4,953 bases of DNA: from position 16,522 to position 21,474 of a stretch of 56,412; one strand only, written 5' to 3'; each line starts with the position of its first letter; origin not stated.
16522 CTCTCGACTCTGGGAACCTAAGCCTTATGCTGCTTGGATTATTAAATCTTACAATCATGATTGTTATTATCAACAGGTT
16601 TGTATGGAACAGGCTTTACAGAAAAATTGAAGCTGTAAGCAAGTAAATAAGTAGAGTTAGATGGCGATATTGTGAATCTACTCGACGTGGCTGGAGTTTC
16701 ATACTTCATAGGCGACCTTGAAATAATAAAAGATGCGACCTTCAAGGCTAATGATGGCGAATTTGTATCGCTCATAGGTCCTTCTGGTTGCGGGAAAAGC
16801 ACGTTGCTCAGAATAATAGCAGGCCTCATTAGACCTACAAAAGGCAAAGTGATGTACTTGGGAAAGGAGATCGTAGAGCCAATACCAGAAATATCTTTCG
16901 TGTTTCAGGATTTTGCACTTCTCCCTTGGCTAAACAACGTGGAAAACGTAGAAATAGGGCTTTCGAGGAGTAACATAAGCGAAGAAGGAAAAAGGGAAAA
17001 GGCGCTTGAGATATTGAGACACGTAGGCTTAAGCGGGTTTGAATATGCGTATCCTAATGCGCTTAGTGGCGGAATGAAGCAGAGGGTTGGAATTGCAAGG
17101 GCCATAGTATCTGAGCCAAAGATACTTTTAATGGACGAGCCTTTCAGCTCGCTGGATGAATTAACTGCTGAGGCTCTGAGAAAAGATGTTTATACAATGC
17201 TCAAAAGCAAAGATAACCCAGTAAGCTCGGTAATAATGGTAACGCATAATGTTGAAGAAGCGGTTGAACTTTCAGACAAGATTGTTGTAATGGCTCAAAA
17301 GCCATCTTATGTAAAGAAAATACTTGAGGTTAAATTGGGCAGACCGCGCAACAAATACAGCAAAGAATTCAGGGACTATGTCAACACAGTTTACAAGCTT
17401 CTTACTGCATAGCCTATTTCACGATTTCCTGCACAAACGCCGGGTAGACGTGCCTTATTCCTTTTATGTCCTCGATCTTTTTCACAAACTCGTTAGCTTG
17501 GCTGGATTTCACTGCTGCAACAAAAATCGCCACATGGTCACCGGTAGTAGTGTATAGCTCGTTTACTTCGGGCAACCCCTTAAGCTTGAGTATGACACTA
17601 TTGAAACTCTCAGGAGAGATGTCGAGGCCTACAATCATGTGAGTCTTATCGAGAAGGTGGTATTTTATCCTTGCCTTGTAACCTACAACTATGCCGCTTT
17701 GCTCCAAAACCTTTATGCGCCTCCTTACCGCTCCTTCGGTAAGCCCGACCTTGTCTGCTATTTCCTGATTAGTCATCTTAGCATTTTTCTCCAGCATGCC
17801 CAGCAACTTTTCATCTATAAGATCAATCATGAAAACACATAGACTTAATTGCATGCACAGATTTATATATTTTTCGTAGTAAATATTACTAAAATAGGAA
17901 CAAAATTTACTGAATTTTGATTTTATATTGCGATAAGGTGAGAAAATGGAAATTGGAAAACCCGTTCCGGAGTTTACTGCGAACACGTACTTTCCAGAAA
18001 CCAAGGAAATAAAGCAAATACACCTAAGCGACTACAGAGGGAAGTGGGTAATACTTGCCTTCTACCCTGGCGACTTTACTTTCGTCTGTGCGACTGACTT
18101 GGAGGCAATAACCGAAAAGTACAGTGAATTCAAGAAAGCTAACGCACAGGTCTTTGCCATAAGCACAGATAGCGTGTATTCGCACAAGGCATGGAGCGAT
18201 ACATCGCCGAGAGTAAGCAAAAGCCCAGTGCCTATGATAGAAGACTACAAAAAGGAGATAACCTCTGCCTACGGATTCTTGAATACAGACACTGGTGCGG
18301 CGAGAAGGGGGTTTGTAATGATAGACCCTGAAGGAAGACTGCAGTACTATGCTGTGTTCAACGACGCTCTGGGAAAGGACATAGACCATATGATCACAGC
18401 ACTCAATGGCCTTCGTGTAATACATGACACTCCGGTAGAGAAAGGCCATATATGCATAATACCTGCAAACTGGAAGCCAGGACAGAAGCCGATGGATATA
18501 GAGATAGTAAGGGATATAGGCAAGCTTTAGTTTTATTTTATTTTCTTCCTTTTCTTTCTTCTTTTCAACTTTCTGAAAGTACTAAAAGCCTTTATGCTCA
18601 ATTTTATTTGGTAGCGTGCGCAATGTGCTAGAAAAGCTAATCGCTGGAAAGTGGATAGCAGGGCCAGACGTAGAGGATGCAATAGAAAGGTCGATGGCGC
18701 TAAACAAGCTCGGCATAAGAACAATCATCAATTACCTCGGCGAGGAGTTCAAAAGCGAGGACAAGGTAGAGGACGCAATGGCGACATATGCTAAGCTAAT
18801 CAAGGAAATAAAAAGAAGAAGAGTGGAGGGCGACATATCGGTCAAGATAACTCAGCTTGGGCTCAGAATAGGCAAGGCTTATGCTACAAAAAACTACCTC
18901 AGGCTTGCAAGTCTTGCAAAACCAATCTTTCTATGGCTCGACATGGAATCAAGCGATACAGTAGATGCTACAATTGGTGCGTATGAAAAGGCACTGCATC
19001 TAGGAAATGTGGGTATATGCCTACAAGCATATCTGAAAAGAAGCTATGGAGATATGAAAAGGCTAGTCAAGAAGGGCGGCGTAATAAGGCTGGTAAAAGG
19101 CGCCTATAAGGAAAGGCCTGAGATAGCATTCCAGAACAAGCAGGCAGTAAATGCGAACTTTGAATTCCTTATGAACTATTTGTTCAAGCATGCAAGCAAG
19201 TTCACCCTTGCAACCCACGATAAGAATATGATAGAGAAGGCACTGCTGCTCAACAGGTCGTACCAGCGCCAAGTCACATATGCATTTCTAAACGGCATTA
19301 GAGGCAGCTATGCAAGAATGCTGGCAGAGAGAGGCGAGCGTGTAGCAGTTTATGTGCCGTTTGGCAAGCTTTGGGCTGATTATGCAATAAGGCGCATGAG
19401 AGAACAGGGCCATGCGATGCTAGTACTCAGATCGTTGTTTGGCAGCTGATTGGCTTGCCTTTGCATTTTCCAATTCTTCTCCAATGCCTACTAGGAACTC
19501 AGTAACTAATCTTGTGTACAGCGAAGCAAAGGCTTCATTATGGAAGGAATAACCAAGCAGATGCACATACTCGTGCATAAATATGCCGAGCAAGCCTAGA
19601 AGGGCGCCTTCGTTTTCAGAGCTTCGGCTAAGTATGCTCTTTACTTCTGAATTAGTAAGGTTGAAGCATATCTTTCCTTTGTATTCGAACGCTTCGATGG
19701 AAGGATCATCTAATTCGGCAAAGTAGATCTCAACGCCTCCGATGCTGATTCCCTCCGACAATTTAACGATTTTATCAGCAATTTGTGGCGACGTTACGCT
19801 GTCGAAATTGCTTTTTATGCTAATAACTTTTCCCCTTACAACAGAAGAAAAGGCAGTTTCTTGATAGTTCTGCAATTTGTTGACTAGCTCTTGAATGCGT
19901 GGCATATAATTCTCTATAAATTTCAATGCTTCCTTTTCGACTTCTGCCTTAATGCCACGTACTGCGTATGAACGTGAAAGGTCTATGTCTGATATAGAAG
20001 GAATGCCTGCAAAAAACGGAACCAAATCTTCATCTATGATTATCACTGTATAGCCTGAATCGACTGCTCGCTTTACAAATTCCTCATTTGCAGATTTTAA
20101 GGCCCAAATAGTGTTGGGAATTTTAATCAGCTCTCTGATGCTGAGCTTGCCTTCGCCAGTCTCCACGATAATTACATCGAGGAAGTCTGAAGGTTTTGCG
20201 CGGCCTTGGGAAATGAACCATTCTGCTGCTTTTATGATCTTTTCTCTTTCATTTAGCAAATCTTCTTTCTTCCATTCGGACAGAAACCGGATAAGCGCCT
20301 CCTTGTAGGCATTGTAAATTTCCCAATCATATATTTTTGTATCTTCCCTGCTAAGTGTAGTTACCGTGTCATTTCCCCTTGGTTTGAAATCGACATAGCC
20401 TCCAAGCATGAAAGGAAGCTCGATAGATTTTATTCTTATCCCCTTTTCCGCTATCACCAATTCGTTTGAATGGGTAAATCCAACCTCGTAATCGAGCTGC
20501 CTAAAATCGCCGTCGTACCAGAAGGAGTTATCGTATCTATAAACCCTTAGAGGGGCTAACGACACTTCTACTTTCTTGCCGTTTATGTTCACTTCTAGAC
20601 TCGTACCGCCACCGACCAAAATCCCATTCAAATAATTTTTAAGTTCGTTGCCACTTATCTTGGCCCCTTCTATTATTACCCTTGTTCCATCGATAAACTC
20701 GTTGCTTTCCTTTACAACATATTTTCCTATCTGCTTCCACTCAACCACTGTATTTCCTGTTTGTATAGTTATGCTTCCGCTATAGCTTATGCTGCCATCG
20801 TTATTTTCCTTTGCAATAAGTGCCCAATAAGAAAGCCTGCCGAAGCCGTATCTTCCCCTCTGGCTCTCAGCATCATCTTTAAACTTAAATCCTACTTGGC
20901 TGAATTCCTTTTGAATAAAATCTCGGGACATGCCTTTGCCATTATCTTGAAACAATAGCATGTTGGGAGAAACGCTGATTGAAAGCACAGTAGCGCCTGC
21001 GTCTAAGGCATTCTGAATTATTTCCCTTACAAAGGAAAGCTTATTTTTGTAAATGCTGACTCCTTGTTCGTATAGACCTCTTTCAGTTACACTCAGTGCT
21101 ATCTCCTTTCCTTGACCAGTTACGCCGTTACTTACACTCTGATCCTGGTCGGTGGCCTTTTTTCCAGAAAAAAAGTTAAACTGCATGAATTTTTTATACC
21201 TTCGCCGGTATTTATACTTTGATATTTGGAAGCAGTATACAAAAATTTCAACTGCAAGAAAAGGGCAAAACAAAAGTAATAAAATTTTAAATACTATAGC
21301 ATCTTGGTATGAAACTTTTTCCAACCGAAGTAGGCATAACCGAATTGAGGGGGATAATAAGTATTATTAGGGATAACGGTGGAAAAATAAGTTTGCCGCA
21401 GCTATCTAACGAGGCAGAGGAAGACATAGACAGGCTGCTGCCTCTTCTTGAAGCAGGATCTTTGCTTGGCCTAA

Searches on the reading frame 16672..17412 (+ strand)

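Call 76: search_protein_families(library=pfam, proteins=[window:16672-17412:+], max_evalue=0.001)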
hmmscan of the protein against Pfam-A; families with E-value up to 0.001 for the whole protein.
window:16672-17412:+ (246 aa): 4 families
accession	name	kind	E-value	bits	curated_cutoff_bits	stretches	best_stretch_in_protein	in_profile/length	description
PF00005.33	ABC_tran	-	1.2e-33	117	25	1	20-158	2-136/137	ABC transporter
PF13304.12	AAA_21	-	1.5e-08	35.5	27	0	128-195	235-301/304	AAA domain, putative AbiEii toxin, Type IV TA system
PF20703.3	nSTAND1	-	0.0004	20.6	27.1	1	11-57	15-59/379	Novel STAND NTPase 1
PF02463.25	SMC_N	-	0.00075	19.4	40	0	128-209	134-213/220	RecF/RecN/SMC N terminal domain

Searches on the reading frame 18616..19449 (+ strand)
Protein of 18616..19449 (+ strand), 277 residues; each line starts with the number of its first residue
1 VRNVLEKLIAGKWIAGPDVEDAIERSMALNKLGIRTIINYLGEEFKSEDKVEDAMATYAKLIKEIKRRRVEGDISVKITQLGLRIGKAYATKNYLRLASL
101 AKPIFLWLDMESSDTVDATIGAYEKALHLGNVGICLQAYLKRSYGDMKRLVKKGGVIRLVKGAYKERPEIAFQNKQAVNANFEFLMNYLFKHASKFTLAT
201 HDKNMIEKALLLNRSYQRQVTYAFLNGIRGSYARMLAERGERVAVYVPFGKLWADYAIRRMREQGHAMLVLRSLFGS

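Call 76: search_protein_families(library=pfam, proteins=[window:18616-19449:+], max_evalue=0.001)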
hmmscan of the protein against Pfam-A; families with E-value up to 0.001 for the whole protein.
window:18616-19449:+ (277 aa): 1 family
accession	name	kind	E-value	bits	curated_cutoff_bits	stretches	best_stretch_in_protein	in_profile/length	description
PF01619.24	Pro_dh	-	4.5e-26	92.5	27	1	23-265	2-270/278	Proline dehydrogenase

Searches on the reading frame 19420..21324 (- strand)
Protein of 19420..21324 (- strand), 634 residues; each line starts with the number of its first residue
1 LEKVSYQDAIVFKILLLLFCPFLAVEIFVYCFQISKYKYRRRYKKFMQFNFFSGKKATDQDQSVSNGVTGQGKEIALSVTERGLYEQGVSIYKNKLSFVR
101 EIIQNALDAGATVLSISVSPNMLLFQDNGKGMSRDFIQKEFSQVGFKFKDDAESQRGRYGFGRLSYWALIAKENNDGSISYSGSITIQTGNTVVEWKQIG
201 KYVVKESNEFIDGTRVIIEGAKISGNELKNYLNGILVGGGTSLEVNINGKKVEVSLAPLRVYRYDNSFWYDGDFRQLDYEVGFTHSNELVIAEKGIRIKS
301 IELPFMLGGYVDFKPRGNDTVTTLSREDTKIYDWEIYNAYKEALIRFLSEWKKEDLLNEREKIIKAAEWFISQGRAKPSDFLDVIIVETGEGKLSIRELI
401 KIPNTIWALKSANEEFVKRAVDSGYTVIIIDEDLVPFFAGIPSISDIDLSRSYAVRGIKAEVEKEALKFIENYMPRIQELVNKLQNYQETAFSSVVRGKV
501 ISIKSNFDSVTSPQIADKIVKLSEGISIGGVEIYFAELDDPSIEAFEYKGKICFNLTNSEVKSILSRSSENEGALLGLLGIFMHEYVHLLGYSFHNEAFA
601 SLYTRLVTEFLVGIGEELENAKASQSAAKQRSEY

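Call 21: search_protein_families(library=pfam, proteins=[window:19420-21324:-], max_evalue=0.001)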
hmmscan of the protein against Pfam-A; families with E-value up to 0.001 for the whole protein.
window:19420-21324:- (634 aa): 2 families
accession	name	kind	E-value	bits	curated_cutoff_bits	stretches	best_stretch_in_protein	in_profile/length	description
PF13589.12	HATPase_c_3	-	2.2e-10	41.1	25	1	99-166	7-81/137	Histidine kinase-, DNA gyrase B-, and HSP90-like ATPase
PF02518.31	HATPase_c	-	0.00011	23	26.4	1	99-182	10-94/111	Histidine kinase-, DNA gyrase B-, and HSP90-like ATPase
